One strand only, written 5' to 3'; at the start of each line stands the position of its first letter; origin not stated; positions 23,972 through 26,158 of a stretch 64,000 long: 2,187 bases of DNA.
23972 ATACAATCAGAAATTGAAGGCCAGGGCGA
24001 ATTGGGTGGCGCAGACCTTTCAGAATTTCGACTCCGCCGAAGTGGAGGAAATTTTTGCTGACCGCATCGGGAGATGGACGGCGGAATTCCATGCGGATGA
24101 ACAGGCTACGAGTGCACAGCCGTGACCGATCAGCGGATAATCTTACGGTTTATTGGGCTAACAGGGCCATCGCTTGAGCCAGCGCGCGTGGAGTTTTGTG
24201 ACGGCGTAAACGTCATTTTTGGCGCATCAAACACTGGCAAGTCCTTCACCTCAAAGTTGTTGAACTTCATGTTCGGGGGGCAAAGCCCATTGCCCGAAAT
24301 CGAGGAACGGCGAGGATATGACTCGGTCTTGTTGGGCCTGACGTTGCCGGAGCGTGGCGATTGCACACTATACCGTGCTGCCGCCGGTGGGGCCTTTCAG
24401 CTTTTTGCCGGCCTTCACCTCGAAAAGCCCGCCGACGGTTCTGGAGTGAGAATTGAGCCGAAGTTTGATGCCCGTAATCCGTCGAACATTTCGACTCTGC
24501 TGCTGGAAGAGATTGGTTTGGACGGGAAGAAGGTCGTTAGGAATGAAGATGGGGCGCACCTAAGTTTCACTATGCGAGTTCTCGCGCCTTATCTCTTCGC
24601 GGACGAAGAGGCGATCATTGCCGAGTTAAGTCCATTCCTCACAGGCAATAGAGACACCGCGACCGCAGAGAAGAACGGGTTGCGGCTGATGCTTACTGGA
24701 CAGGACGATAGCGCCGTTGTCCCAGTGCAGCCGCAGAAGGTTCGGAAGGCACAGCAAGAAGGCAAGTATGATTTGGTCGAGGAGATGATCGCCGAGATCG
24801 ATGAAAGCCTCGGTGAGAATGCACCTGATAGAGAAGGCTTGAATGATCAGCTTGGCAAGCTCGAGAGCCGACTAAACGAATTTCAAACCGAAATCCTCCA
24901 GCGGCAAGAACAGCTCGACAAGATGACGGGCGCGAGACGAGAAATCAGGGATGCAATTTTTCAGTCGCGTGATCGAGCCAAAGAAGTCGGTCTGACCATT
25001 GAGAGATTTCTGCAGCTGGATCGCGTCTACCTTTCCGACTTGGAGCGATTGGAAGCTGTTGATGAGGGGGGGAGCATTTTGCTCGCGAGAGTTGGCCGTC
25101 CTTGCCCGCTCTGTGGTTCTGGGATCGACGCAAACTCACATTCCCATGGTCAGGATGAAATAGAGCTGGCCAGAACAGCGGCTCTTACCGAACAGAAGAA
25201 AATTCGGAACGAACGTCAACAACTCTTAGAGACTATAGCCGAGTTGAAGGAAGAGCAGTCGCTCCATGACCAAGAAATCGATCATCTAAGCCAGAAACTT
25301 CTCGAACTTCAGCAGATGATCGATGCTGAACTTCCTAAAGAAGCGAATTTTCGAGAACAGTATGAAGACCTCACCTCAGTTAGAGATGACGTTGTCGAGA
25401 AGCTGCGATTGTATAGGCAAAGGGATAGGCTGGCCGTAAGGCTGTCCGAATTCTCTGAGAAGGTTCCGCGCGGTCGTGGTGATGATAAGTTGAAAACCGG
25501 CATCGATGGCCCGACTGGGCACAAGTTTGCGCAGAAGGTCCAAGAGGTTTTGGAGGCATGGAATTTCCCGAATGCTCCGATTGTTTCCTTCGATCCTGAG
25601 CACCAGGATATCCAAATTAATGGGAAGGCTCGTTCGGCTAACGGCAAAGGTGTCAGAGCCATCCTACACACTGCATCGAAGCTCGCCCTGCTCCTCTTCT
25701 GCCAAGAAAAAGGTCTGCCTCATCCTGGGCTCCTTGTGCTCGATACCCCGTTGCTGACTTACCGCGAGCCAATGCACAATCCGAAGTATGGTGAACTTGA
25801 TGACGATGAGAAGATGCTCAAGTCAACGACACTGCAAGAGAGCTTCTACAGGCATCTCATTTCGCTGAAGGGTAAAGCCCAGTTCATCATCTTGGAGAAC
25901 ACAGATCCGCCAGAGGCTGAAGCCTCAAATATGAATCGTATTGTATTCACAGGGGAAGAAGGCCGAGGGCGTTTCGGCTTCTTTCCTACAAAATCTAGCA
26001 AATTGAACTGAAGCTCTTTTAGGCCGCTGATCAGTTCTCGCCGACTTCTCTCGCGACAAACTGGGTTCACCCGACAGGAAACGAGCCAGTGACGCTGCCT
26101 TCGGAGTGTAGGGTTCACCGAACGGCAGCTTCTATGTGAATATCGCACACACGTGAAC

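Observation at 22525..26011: ICE-borne three-gene nuclease / middle component / SMC-like ATPase operon (ABC-3C / Lamassu-DdmABC-like architecture) in the leading region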

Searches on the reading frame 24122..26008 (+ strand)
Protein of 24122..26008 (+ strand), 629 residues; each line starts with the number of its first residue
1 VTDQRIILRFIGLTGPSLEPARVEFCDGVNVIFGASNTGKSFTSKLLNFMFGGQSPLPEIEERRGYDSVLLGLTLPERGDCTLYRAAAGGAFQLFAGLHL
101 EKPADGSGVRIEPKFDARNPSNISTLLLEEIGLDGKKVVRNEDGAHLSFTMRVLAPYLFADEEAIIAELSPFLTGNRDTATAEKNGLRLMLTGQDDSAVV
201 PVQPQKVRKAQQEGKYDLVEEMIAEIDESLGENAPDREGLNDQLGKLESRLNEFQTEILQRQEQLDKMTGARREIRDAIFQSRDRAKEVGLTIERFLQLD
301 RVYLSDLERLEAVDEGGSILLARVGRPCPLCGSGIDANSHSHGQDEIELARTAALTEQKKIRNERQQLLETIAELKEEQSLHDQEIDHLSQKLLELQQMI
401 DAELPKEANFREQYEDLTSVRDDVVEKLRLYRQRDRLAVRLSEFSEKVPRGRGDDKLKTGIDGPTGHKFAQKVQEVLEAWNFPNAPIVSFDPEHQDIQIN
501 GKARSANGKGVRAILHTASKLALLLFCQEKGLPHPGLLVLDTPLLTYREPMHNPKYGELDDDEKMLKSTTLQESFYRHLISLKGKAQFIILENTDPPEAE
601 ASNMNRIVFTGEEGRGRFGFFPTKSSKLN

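Call 3: search_protein_families(library=pfam, proteins=[window:24122-26008:+], max_evalue=1)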
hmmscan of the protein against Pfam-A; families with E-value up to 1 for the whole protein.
window:24122-26008:+ (629 aa): 9 families
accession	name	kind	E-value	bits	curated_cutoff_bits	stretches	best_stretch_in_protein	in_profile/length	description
PF15397.11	DUF4618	-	0.00083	19.3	34.9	1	205-281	156-232/258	Domain of unknown function (DUF4618)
PF13476.12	AAA_23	-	0.044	14.8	27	1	19-56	11-48/201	AAA domain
PF22745.1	Nlig-Ia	-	0.17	13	27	0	377-418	24-65/92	DNA ligase-like, N-terminal NAD+-binding domain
PF20302.4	HisK-N-like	-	0.18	12.4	27.8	0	362-402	59-99/132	HisK-N-like globin domain of the ASK signalosome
PF14662.11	KASH_CCD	-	0.19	12.1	43.3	1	350-445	82-171/191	Coiled-coil region of CCDC155 or KASH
PF05531.17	NPV_P10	-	0.38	11.7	29.8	0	228-265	28-65/75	Nucleopolyhedrovirus P10 protein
PF06009.19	Laminin_II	-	0.46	10.9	33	0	221-278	3-60/138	Laminin Domain II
PF20667.3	Sec10_N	-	0.5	10.9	27.4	0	239-280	53-94/118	Exocyst complex component Sec10, N-terminal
PF18977.5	DUF5713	-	0.95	10.3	27.3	0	219-277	25-82/107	Family of unknown function (DUF5713)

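Call 4: search_protein_families(library=padloc, proteins=[window:24122-26008:+], max_evalue=1)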
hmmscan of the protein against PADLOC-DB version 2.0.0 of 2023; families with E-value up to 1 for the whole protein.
window:24122-26008:+ (629 aa): 31 families (the best 25 are shown)
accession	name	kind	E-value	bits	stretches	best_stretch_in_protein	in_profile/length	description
PDLC03863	LmuB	-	8.6e-162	537.9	1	6-623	3-609/610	-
PDLC03867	LmuB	-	2.2e-73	245.8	1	8-621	6-600/605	-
PDLC03862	LmuB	-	3.3e-41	139.3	1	5-620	6-637/643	-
PDLC03859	LmuB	-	9.2e-25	85.9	1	20-598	15-585/611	-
PDLC03866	LmuB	-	1.4e-15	54.6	3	529-612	546-626/641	-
PDLC00255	LmuB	-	2.6e-06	24.5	2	345-401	280-336/550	AAA ATPase domain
PDLC03860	LmuB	-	4.9e-06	23.4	2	241-543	212-488/565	-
PDLC00257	LmuB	-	5.1e-05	20.3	1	328-408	295-366/571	AAA ATPase domain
PDLC00256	LmuB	-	0.00024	18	1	21-54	20-53/563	AAA ATPase domain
PDLC02714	PbeC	-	0.0017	15.3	2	207-295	396-485/651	PbeC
PDLC03864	LmuB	-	0.0023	14.5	2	327-419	386-480/657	-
PDLC00069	GajA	-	0.0045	13.4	1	21-53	17-49/687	AAA ATPase domain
PDLC03865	LmuB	-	0.0053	13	1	210-427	398-616/1007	-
PDLC00254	LmuB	-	0.0058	13.3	1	233-402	208-365/563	AAA ATPase domain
PDLC04213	HEC-02A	-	0.016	12.7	1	21-47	17-43/337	-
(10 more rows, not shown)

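Call 5: search_protein_families(library=ncbifam, proteins=[window:24122-26008:+], max_evalue=1)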
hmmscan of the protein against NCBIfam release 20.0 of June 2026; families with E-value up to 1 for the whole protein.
window:24122-26008:+ (629 aa): 16 families
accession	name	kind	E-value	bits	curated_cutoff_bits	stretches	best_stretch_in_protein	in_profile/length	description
NF045487.1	ASRP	equivalog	3.1e-11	42.6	300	1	215-433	183-404/593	archaea-specific SMC-related protein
NF002572.0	PRK02224.1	equivalog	0.00083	17.7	1087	2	205-291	556-641/888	DNA double-strand break repair ATPase Rad50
NF053563.1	Rkd4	equivalog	0.0051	15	860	1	216-434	324-533/747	arcadin-4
NF045780.1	TrlF_fam_ATP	equivalog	0.007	15.1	350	2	208-295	607-695/944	TrlF family AAA-like ATPase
NF010751.0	PRK14154.1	equivalog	0.0097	15.5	266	1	209-270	29-87/208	nucleotide exchange factor GrpE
NF033927.1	alph_xenorhab_B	subfamily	0.019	14.3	40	1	233-279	25-71/223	alpha-xenorhabdolysin family binary toxin subunit B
NF003034.1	PRK03918.1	equivalog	0.033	12.2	700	0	213-290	199-272/878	DNA double-strand break repair ATPase Rad50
NF041244.1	IglI_fam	subfamily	0.04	13.8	100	1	214-267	109-162/290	type VI secretion system protein IglI family protein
TIGR02169.1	SMC_prok_A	equivalog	0.056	11.1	729.4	2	213-289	364-923/1165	chromosome segregation protein SMC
NF038218.1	IcmG_DotF_IVB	equivalog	0.073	12.7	200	0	196-274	101-177/266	type IVB secretion system protein IcmG/DotF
NF045622.1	Npun_F5560_fam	hypoth_equivalog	0.18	11.9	125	1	372-426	4-58/156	Npun_F5560 family protein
NF041034.1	Rad50_Sulf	equivalog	0.18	9.6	1000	0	225-424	338-526/872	DNA double-strand break repair ATPase Rad50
TIGR02168.1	SMC_prok_B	equivalog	0.21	9.2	567.35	1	207-289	826-908/1181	chromosome segregation protein SMC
TIGR04211.1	SH3_and_anchor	equivalog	0.37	10.4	65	0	208-268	67-127/198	TIGR04211 family SH3 domain-containing protein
TIGR02977.1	phageshock_pspA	equivalog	0.73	9.5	242.95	1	348-398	85-134/219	phage shock protein PspA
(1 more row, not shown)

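Call 6: search_solved_structures(query=window:24122-26008:+, max_evalue=1, show_alignments=1)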
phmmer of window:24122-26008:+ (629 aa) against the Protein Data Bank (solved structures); distinct sequences matched with E-value up to 1: 5.
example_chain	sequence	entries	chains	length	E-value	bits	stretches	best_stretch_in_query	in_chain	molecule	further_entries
9hqu_A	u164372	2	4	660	0.076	15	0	19-89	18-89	DUF3732 domain-containing protein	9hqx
5z69_A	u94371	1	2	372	0.13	14.3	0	17-54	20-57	DNA replication and repair protein RecF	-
5z67_A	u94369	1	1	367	0.14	14.1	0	17-54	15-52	DNA replication and repair protein RecF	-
5z68_A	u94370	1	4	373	0.14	14.1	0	17-54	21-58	DNA replication and repair protein RecF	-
2jnt_A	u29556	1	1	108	0.27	13.2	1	351-424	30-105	Chemosensory protein CSP1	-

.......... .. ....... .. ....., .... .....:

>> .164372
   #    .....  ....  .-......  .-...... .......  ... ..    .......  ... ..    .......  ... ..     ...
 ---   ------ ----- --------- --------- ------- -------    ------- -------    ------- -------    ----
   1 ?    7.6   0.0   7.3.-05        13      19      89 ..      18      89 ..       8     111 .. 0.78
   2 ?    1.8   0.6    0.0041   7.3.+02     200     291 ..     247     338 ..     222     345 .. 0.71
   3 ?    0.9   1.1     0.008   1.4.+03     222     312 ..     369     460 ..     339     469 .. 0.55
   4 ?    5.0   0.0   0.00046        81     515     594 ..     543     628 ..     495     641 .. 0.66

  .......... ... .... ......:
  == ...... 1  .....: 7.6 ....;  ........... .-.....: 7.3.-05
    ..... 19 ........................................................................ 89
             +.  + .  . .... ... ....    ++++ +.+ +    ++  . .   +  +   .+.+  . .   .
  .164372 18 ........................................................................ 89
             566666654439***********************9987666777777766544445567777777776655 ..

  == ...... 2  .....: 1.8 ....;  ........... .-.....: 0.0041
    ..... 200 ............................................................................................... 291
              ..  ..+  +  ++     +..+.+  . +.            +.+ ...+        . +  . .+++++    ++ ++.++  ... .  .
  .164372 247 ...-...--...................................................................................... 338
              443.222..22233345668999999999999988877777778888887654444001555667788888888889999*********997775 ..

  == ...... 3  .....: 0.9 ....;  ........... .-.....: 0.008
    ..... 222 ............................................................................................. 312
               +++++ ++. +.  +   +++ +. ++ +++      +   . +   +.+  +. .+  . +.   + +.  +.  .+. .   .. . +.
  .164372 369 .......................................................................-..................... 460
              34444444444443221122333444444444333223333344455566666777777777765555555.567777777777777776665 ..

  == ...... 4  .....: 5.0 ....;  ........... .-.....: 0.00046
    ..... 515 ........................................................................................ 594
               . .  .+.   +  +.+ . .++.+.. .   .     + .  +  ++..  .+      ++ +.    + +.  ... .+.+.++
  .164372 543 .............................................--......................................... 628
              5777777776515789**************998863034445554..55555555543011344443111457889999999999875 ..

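Call 17: find_homologous_proteins(query=window:24122-26008:+, max_evalue=1e-10)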
Query window:24122-26008:+ (629 aa): 126 proteins with E <= 1e-10 among 8000 candidates; the best 120 are listed.
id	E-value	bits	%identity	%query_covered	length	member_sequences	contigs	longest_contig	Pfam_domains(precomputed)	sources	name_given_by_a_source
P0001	0.0e+0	1380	99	100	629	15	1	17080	-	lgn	-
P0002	0.0e+0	1164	86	97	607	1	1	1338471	-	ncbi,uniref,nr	ncbi:hypothetical protein FSZ31_00965 [Sphingorhabdus soli]|uniref:Uncharacterized protein n=1 Tax=F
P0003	1.1e-259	881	64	99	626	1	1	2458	-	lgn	-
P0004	9.9e-224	763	56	99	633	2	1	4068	-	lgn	-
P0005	2.3e-223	761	56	100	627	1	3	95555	-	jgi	jgi:hypothetical protein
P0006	4.2e-219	747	54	100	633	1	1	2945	-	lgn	-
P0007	1.2e-218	746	55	100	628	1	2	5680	-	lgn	-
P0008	2.8e-218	745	55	99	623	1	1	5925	-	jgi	jgi:hypothetical protein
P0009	1.3e-215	736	55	99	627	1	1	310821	-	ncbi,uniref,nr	ncbi:MAG: hypothetical protein HEQ34_01590 [Sphingorhabdus sp.]|uniref:hypothetical protein n=1 Tax=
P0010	6.6e-213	727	55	99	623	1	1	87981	-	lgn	-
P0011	3.0e-186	639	50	98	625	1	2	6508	PF11932.14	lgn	-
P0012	7.0e-180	618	48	94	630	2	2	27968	PF11932.14,PF08614.17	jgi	jgi:hypothetical protein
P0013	8.5e-180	618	49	98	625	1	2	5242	-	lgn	-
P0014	8.2e-179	614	49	99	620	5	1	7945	-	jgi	jgi:hypothetical protein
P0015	1.4e-178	614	47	98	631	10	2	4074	-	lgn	-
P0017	2.4e-176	606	47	99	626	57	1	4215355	-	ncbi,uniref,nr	ncbi:hypothetical protein [Sphingomonas sp. PAMC 26617]|uniref:hypothetical protein n=1 Tax=Sphingom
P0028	3.3e-168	579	46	98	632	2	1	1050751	-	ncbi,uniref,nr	ncbi:hypothetical protein C8J25_101388 [Sphingomonas faeni]|uniref:AAA domain-containing protein n=2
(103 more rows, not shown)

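Call 50: find_encoding_contigs(protein=P0002, flank=10000, max_places=3)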
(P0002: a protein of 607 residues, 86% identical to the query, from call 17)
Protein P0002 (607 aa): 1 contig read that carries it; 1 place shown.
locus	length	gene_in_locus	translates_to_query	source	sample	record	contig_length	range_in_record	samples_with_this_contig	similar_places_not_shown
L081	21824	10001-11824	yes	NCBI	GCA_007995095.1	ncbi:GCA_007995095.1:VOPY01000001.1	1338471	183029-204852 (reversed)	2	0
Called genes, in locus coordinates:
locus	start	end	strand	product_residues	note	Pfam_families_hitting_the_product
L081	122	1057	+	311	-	-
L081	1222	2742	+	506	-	PF04055:Radical_SAM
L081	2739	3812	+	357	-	-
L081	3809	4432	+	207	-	PF01471:PG_binding_1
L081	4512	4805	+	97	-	PF27798:His-Xaa-Ser_sys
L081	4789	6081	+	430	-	PF03150:CCP_MauG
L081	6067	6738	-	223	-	-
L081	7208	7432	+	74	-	PF09954:DUF2188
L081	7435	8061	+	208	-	-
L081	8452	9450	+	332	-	PF20282:CTD6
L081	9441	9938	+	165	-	PF20288:MC2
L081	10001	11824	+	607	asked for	-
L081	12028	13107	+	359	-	-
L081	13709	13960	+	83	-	PF11994:DUF3489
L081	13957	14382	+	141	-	PF11149:DUF2924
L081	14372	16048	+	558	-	PF00239:Resolvase, PF07508:Recombinase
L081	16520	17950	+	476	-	PF09994:T6SS_Tle1-like_cat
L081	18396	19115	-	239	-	PF13717:Zn_ribbon_4, PF13719:Zn_ribbon_5 (weak)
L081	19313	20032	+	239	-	PF00005:ABC_tran, PF13304:AAA_21 (weak)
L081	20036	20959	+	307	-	PF02687:FtsX (weak)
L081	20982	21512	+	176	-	PF02698:DUF218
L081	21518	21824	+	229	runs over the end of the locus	PF01553:Acyltransferase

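Call 51: find_encoding_contigs(protein=P0001, flank=10000, max_places=3)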
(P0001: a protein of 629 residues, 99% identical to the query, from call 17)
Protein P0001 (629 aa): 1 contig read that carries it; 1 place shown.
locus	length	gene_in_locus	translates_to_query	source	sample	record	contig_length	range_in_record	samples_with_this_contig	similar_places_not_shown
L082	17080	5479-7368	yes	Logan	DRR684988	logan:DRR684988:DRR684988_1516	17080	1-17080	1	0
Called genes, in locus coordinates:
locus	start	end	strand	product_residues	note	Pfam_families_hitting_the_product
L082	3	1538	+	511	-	?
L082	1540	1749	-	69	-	-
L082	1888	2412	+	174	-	PF00565:SNase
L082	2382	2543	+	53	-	-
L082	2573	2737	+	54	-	PF22284:DUF6961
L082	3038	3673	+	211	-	PF00717:Peptidase_S24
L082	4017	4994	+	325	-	PF20282:CTD6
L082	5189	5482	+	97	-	PF20288:MC2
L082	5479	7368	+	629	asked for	-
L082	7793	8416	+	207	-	PF13560:HTH_31, PF13744:HTH_37 (faint), PF01381:HTH_3, PF12844:HTH_19 (weak)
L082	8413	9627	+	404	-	PF13657:Couple_hipA, PF07804:HipA_C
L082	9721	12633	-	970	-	PF08751:TrwC, PF13604:AAA_30, PF13245:AAA_19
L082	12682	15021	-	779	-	PF10412:TrwB_AAD_bind, PF02534:T4SS-DNA_transf, PF12696:TraG-D_C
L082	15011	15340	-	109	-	-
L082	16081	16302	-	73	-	-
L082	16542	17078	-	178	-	?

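Call 65: search_dna_similar(query=window:24122-26008:+, collection=plasmids, mode=protein, max_evalue=1e-20, max_rows=25)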
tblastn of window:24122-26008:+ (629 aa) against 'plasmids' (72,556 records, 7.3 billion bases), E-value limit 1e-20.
Records with a match: 125; places in all: 126; records where one place covers at least 80% of the query: 120.
Best place of each record, by identity: <60% 125.
By first word of the organism name: Escherichia 47; Burkholderia 15; Streptomyces 11; Rhizobium 6; Klebsiella 6; Sinorhizobium 5; Mesorhizobium 4; Leptolyngbya 4; Rhodococcus 3; Cupriavidus 2; and 20 more.
By predicted mobility (MOB-suite, as given by PLSDB): conjugative 76; non-mobilizable 33; mobilizable 16.
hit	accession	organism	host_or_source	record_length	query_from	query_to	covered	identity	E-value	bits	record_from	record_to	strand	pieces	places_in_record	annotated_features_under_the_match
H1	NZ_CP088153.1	Mesorhizobium mediterraneum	Cicer arietinum L.,cell culture,radical ...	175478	6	597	94%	44.9%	4e-142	464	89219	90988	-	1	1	hypothetical protein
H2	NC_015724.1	Cupriavidus necator N-1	soil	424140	6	599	94%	43.0%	2e-131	432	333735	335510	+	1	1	hypothetical protein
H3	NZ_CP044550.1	Hydrogenophaga sp. BPS33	-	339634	6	597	94%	41.5%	3e-122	406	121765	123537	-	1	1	hypothetical protein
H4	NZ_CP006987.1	Rhizobium etli bv. mimosae str. IE4771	Phaseolus vulgaris,whole organism,nodule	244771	1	593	94%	38.3%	5e-103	403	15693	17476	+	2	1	hypothetical protein (x2) | ABC-three component system middle component 2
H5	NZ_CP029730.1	Citrobacter sp. CRE-46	-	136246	8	599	94%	36.4%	1e-91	318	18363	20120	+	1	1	ATP-binding protein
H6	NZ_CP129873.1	Klebsiella pneumoniae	Homo sapiens,whole organism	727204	8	599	94%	36.3%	1e-100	343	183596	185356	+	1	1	ATP-binding protein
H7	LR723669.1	Rhizobium sp. Khangiran2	contaminated soil sample obtained from ...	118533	8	597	94%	36.3%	7e-93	321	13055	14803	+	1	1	DNA double-strand break repair ATPase Rad50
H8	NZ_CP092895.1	Agrobacterium tumefaciens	soil,soil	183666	8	597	94%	36.3%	3e-91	317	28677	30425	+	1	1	AAA family ATPase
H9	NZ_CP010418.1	Azotobacter chroococcum NCIMB 8003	cell culture,soil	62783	8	598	94%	35.7%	6e-98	336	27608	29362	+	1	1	ATP-binding protein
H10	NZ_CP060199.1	Aminobacter sp. MDW-2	cell culture,soil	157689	6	597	94%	35.5%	8e-83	291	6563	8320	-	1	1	AAA family ATPase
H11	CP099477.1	Roseomonas mucosa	Human skin,single cell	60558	1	539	86%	38.7%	2e-95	328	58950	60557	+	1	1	threonine transporter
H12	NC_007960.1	Nitrobacter hamburgensis X14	-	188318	1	593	94%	35.0%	5e-83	292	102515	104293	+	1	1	hypothetical protein | ABC-three component system middle component 2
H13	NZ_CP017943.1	Phyllobacterium zundukense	Oxytropis triphylla,cell culture,root ...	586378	8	597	94%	34.8%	6e-92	318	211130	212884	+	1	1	hypothetical protein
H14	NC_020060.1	Rhizobium tropici CIAT 899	Phaseolus vulgaris root nodule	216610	1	608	97%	33.7%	3e-92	319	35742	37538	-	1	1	AAA family ATPase | ABC-three component system middle component 2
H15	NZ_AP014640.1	Leptolyngbya boryana IAM M-101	-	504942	1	599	95%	34.1%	1e-70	256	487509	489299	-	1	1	hypothetical protein | ABC-three component system middle component 2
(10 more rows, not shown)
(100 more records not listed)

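Call 67: get_annotated_region(hit=H1, flank=9000)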
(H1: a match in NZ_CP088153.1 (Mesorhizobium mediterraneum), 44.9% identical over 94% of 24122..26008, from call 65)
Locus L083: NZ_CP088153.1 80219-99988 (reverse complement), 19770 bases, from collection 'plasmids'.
description: Mesorhizobium mediterraneum strain R31 plasmid unnamed2, complete sequence
organism: Mesorhizobium mediterraneum (NCBI taxid 43617)
taxonomy: Bacteria; Pseudomonadota; Alphaproteobacteria; Hyphomicrobiales; Phyllobacteriaceae; Mesorhizobium; Mesorhizobium mediterraneum
host: -; source: Cicer arietinum L.,cell culture,radical nodules from chickpea plants; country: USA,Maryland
typing (MOB-suite, as given by PLSDB): conjugative; relaxase MOBQ; mating-pair formation MPF_T
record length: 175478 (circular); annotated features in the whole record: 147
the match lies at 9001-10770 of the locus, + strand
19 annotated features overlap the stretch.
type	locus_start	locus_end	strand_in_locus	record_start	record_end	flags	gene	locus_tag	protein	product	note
CDS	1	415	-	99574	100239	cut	-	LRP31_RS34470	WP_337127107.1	isoprenylcysteine carboxylmethyltransferase family protein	-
CDS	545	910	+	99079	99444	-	-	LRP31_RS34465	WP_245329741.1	hypothetical protein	-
CDS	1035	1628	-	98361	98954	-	pmtA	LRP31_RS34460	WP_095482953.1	phospholipid N-methyltransferase PmtA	-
CDS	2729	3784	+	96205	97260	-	-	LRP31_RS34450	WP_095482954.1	ABC transporter substrate-binding protein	-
CDS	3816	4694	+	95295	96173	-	-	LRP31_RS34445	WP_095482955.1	ABC transporter permease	-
CDS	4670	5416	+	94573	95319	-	-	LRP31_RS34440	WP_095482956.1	ABC transporter ATP-binding protein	-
CDS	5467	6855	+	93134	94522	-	-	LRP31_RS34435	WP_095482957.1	LLM class flavin-dependent oxidoreductase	-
CDS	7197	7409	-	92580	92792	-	-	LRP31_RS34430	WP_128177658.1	hypothetical protein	-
CDS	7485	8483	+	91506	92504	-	-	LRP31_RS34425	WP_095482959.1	ABC-three component system protein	-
CDS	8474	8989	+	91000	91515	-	-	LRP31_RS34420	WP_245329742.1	ABC-three component system middle component 2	-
CDS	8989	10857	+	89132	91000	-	-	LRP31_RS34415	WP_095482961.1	hypothetical protein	-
CDS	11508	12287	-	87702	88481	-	-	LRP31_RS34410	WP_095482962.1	GIY-YIG nuclease family protein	-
CDS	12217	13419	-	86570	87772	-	dcm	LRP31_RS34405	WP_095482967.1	DNA (cytosine-5-)-methyltransferase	GO:0006304 - DNA modification [Evidence IEA]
CDS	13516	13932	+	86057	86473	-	-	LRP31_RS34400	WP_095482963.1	very short patch repair endonuclease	-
CDS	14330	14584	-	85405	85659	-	-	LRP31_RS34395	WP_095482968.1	helix-turn-helix domain-containing protein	-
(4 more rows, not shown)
